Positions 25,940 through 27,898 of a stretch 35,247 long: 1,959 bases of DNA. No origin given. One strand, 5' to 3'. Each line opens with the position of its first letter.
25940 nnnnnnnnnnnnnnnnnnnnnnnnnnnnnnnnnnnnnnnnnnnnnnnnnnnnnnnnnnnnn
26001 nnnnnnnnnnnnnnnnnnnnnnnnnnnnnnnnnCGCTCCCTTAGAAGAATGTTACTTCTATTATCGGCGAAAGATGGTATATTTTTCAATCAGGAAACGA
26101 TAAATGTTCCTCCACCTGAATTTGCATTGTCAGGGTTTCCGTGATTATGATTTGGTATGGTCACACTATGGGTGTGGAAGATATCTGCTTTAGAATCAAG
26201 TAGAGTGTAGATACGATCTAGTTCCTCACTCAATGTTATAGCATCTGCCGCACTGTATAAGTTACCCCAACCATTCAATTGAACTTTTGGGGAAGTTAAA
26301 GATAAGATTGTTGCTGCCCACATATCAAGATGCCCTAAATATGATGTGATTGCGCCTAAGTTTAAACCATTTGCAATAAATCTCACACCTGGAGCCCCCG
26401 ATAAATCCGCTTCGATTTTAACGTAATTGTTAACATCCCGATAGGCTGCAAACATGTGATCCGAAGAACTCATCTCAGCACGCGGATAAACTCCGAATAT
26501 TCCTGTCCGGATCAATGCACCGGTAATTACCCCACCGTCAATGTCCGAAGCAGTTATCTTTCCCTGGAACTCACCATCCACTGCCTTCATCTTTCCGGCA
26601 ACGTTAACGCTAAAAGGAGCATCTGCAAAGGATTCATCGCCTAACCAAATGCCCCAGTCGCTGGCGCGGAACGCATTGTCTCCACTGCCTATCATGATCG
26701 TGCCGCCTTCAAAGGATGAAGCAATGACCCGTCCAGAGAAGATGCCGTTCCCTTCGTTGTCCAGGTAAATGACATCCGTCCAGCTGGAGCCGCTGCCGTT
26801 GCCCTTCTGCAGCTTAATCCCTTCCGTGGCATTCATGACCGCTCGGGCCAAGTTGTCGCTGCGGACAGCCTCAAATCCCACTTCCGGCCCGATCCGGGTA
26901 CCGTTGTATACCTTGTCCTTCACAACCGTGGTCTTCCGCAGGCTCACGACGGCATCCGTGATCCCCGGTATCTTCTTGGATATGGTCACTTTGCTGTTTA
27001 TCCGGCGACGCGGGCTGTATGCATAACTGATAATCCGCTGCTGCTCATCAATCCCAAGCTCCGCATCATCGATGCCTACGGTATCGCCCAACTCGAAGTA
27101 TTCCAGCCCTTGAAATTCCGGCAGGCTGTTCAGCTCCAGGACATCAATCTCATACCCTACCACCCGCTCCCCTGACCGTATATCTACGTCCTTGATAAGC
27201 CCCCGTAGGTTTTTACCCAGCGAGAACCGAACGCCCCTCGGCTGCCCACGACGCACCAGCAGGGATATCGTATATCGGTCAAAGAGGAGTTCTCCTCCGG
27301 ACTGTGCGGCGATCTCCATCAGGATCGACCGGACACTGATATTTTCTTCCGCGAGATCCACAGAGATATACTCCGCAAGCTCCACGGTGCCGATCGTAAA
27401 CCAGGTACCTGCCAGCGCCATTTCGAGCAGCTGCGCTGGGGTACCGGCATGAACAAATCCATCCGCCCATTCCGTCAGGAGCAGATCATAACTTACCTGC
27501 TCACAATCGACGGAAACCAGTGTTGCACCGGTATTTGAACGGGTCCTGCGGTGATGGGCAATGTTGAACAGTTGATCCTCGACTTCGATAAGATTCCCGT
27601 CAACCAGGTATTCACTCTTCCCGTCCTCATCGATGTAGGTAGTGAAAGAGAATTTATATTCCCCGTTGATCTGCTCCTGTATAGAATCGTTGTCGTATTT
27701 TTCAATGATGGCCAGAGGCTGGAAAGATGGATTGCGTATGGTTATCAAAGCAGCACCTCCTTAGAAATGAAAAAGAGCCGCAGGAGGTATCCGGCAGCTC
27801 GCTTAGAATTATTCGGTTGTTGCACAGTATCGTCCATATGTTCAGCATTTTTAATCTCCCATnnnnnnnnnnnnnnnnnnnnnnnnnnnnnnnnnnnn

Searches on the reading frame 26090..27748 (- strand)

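Call 57: search_protein_families(library=phrogs, proteins=[window:26090-27748:-], max_evalue=0.00001)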
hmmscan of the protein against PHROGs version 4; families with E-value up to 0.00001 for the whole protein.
window:26090-27748:- (552 aa): 15 families
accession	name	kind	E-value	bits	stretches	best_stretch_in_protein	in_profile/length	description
phrog_1067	-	head and packaging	7.7e-30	105.1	2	12-192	23-209/991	minor head protein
phrog_3475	-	tail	6.9e-24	85.1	1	22-192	416-589/841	minor tail protein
phrog_22322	-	tail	6.6e-22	78.7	2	10-188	20-201/562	tail protein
phrog_5555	-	tail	7.4e-21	75.2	2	14-192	19-208/788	tail protein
phrog_1330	-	tail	1.1e-17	64.2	1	20-193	29-209/1361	tail protein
phrog_13289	-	tail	1.3e-09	37.8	0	21-188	26-201/938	tail protein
phrog_7142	-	tail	5.3e-08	32.8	1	15-189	21-200/622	tail protein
phrog_27577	-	tail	6.5e-08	31.5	1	25-190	30-205/1795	tail protein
phrog_32308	-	unknown function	1.7e-07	30.7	1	263-551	380-706/709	-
phrog_2270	-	unknown function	3.3e-07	30.6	0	146-183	153-190/637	-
phrog_12312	-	head and packaging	4.8e-07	29.5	0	19-188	20-198/784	virion structural protein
phrog_12329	-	head and packaging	8.1e-07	28.5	0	15-191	19-202/833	virion structural protein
phrog_19445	-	head and packaging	1.2e-06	27.7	0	18-188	28-211/1114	tail tip protein Tal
phrog_326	-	other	1.4e-06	27.7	0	212-284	604-679/985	tail protein with endopeptidase domain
phrog_12493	-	tail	6.9e-06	25.3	0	146-191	170-215/950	tail protein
